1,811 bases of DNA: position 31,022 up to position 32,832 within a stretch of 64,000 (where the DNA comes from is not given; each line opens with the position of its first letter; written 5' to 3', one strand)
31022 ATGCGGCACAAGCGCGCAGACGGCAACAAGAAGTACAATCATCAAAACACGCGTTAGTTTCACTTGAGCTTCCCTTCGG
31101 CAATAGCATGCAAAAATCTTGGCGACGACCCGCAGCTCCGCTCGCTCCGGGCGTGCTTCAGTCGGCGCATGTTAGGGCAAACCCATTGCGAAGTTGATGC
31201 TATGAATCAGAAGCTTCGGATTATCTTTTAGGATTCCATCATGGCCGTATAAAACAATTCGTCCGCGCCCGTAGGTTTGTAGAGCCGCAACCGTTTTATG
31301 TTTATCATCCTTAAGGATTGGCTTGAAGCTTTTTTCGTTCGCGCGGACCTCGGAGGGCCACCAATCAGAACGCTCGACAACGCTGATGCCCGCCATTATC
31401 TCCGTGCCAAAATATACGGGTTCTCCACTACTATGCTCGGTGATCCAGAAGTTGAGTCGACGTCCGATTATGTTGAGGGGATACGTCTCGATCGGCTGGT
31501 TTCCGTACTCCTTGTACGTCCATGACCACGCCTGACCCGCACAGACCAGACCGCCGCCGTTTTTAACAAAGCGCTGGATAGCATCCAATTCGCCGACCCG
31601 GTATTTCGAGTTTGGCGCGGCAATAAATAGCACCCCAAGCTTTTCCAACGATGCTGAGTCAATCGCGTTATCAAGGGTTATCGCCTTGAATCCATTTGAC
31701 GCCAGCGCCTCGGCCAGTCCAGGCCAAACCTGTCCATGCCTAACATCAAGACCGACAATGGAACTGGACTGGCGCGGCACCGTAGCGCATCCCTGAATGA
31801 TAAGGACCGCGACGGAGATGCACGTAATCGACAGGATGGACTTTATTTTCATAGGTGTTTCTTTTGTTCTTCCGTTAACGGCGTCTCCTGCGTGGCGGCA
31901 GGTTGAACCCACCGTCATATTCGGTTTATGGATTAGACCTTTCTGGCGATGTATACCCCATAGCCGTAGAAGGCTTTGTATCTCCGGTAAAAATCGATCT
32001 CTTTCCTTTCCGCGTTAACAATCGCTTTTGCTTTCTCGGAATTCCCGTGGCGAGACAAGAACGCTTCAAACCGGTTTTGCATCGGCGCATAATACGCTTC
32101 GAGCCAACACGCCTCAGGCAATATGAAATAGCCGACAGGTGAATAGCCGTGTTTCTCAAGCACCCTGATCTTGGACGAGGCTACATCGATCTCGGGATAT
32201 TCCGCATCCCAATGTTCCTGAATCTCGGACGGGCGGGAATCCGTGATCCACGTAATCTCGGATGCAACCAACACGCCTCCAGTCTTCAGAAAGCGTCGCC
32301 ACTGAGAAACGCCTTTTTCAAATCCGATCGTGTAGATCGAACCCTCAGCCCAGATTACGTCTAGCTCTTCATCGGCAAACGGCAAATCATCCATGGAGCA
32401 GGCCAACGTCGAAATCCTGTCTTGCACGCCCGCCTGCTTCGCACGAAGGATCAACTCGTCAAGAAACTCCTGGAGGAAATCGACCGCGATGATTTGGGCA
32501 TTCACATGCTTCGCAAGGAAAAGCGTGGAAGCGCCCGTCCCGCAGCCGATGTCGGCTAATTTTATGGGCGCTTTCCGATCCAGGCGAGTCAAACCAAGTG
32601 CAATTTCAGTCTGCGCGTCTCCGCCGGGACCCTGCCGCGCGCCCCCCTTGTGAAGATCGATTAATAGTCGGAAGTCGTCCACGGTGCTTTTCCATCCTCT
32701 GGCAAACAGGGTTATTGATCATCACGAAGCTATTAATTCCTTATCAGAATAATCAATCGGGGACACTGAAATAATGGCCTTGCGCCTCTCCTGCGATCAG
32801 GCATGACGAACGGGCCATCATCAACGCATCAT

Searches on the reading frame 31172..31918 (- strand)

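Call 20: search_protein_families(library=pfam, proteins=[window:31172-31918:-])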
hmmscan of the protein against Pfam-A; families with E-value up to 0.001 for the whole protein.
window:31172-31918:- (248 aa): 2 families
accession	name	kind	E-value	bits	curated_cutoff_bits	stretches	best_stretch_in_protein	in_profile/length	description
PF09822.16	ABC_transp_aux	-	6.8e-05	22.7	34.7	1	72-130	25-82/288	ABC-type uncharacterized transport system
PF14258.12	DUF4350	-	0.00075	20.3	30.4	0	67-222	11-155/181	Domain of unknown function (DUF4350)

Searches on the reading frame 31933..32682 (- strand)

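Call 20: search_protein_families(library=pfam, proteins=[window:31933-32682:-])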
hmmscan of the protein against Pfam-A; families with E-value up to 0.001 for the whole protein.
window:31933-32682:- (249 aa): 8 families
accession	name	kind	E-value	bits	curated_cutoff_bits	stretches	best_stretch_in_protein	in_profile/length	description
PF13649.12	Methyltransf_25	-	6.9e-16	59.2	27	1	44-136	3-97/97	Methyltransferase domain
PF08241.18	Methyltransf_11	-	4.4e-15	56.5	21.2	1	44-139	2-94/95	Methyltransferase domain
PF13847.12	Methyltransf_31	-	1.2e-11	44.9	27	1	41-146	6-114/145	Methyltransferase domain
PF01209.24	Ubie_methyltran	-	3.8e-09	36.7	20.1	1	37-147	46-158/233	ubiE/COQ5 methyltransferase family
PF08242.18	Methyltransf_12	-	3e-07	31.5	30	1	44-138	2-98/98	Methyltransferase domain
PF05148.21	Methyltransf_8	-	5.5e-05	23.6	27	1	36-144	70-160/219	Hypothetical methyltransferase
PF02353.26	CMAS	-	0.00017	21.4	27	1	27-158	51-184/273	Mycolic acid cyclopropane synthetase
PF13578.12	Methyltransf_24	-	0.00088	20.6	26.3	0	45-140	3-102/105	Methyltransferase domain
